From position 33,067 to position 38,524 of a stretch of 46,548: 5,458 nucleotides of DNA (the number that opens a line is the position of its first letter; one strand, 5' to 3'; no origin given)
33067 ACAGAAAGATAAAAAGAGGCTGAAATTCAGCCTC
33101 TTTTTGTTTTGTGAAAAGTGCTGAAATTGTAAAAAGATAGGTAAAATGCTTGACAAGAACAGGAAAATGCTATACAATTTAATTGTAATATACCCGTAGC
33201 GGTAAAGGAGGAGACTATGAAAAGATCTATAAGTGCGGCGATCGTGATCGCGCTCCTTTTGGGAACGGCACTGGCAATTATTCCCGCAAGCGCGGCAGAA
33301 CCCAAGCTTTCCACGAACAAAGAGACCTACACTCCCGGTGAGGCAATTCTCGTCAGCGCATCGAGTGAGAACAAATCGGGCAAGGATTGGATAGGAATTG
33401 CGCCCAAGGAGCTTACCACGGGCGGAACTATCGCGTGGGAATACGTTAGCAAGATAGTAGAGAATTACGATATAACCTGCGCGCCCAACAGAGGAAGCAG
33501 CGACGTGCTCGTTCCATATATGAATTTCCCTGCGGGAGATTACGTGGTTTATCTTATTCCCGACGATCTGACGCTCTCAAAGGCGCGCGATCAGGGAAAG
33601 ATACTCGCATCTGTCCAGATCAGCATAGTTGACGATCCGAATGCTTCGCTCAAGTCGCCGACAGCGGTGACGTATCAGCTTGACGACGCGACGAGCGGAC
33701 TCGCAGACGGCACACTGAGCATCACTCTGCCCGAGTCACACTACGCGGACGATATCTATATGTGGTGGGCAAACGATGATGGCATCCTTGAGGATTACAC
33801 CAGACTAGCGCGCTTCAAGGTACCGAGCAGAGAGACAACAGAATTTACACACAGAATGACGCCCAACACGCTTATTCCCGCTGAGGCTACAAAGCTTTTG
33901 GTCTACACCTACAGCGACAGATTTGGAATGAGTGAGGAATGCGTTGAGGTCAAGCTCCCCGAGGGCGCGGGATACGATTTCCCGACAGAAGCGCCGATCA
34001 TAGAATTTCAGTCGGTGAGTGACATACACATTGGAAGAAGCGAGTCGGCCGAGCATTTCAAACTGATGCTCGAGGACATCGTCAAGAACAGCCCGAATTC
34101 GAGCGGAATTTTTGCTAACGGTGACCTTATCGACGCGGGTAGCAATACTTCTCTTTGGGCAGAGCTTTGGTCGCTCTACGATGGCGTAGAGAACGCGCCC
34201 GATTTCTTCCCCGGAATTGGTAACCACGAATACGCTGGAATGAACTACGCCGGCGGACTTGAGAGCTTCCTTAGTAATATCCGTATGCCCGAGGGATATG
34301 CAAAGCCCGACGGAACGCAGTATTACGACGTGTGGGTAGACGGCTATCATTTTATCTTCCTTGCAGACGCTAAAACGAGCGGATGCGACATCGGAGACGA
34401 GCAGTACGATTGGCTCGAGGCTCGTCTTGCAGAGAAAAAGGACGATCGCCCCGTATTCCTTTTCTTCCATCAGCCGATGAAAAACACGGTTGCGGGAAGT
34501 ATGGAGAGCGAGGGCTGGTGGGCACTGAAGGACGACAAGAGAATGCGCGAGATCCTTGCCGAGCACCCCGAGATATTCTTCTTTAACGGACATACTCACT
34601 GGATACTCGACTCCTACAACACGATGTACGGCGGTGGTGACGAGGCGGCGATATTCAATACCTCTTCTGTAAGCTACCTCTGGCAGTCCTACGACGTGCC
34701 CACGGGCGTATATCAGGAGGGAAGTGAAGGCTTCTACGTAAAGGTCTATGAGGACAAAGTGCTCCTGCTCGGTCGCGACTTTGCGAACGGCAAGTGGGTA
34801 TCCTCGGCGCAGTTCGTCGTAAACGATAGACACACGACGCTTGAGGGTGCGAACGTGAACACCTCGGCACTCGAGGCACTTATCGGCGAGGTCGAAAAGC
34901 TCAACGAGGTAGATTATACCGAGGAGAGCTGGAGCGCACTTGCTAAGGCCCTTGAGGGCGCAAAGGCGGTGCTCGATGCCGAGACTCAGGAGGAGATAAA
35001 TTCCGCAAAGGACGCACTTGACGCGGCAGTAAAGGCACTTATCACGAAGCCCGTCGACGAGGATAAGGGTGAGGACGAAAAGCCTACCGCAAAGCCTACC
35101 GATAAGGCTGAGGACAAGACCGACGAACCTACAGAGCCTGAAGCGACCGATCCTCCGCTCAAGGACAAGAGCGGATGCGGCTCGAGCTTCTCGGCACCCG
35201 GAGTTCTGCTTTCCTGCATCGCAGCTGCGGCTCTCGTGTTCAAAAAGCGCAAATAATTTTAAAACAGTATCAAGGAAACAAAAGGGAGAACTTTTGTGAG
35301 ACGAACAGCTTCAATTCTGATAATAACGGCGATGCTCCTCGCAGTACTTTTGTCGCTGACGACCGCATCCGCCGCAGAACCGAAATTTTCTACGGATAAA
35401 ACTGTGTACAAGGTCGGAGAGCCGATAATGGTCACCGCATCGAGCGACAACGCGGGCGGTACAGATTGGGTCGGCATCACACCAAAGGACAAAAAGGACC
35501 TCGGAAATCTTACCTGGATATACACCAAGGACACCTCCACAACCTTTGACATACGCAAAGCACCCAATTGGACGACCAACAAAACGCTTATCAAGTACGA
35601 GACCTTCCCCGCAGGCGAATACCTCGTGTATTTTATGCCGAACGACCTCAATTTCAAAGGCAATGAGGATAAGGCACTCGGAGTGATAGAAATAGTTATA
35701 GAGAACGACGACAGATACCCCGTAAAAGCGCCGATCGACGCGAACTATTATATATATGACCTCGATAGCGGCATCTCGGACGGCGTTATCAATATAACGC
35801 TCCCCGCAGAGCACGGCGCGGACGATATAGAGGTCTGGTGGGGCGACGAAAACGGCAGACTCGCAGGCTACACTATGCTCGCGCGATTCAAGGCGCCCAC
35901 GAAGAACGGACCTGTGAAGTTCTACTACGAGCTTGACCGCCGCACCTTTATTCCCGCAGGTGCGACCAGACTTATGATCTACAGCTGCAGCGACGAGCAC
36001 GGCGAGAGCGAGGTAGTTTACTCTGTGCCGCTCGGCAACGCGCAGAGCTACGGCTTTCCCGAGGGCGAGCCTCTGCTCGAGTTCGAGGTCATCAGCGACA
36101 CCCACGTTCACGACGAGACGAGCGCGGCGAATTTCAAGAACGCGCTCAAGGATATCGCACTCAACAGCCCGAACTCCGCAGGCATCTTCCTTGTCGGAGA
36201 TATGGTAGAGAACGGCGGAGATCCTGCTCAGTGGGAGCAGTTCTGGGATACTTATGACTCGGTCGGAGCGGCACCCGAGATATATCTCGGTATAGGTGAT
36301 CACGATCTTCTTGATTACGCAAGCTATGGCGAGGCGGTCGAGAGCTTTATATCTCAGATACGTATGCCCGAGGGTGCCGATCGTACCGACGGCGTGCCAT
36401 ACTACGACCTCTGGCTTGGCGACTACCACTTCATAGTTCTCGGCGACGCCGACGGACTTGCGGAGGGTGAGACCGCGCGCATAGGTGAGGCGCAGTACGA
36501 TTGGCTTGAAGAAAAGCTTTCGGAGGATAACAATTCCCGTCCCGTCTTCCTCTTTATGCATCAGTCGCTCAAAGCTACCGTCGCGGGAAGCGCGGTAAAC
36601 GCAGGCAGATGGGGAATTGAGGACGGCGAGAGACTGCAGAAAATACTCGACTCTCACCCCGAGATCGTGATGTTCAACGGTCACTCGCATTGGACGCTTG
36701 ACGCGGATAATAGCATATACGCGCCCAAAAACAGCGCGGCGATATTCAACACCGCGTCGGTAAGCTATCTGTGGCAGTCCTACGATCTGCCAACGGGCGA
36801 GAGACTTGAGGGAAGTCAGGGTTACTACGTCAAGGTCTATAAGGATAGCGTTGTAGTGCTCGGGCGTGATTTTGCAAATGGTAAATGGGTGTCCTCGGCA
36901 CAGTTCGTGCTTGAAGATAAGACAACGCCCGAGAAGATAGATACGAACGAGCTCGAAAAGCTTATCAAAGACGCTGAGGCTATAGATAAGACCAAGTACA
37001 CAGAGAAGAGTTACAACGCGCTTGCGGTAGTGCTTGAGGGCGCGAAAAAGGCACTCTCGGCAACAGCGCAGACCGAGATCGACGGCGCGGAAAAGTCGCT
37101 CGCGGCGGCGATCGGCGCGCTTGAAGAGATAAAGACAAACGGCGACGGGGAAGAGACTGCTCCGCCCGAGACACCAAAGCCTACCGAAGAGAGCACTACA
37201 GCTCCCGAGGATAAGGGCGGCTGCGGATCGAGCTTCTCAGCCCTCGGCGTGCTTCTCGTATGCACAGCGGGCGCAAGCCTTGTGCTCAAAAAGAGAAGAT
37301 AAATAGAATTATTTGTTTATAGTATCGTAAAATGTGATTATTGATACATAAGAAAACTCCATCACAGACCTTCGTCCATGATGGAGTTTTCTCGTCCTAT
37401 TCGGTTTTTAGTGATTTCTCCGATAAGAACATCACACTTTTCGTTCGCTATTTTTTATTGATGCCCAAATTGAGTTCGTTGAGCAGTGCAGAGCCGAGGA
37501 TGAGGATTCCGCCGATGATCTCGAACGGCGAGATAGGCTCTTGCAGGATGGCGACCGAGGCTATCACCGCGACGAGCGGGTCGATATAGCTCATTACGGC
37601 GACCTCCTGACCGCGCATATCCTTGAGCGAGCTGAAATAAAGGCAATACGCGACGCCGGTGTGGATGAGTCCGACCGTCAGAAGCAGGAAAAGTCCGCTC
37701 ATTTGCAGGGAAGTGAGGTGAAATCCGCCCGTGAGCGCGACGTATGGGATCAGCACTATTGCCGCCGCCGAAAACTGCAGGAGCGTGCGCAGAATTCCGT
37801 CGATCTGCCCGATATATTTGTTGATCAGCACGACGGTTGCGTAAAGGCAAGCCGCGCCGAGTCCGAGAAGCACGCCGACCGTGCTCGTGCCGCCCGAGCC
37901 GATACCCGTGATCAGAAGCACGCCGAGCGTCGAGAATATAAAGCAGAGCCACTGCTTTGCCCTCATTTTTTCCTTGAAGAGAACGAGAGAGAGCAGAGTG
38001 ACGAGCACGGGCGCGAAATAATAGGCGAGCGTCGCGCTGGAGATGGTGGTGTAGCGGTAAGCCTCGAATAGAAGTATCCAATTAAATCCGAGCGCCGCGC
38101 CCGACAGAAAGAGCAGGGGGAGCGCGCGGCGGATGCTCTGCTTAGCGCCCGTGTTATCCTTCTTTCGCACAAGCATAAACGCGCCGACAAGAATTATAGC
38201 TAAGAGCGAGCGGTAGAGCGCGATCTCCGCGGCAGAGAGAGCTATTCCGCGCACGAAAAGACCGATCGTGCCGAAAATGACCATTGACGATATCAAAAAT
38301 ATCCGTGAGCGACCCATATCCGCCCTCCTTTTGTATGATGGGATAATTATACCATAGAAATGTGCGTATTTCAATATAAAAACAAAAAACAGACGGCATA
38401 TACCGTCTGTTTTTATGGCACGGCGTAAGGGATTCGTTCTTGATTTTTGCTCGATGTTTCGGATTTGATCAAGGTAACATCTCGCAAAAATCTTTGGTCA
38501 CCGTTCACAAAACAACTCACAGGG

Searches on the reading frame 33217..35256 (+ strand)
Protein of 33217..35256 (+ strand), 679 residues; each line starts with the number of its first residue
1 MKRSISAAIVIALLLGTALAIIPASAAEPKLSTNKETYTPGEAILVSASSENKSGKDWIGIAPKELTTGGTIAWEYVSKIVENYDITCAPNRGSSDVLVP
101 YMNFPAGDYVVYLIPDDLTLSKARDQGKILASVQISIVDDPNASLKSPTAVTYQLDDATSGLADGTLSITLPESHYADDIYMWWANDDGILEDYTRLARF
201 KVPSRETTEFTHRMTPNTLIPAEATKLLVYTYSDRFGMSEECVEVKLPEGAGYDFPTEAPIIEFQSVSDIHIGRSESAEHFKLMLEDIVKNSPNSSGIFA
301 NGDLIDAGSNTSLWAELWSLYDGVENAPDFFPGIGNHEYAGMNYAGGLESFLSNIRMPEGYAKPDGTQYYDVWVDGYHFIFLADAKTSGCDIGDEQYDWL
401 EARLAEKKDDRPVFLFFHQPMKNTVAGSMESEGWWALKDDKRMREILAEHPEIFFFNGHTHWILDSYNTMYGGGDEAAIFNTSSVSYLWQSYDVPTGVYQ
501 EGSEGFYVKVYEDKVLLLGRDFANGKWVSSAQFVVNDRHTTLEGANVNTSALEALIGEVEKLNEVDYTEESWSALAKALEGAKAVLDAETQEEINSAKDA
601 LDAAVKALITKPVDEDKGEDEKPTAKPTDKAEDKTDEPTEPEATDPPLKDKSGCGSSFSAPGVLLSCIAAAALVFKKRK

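Call 63: search_protein_families(library=pfam, proteins=[window:33217-35256:+], max_evalue=0.001)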
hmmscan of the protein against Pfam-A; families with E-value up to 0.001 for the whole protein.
window:33217-35256:+ (679 aa): 2 families
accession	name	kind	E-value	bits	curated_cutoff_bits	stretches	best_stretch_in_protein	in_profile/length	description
PF00149.33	Metallophos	-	2.1e-09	38.5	21.5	1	267-461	6-189/191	Calcineurin-like phosphoesterase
PF07554.19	FIVAR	-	3.3e-06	28.1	29.2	1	550-608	3-70/71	FIVAR domain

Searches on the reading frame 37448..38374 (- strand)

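Call 63: search_protein_families(library=pfam, proteins=[window:37448-38374:-], max_evalue=0.001)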
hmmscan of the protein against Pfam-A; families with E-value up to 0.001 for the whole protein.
window:37448-38374:- (308 aa): 2 families
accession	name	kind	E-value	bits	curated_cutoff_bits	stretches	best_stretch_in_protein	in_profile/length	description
PF00892.27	EamA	-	3.7e-36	124.8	28.2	2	166-298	2-132/135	EamA-like transporter family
PF06027.18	SLC35F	-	0.0005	20.1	21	1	56-189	46-185/299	Solute carrier family 35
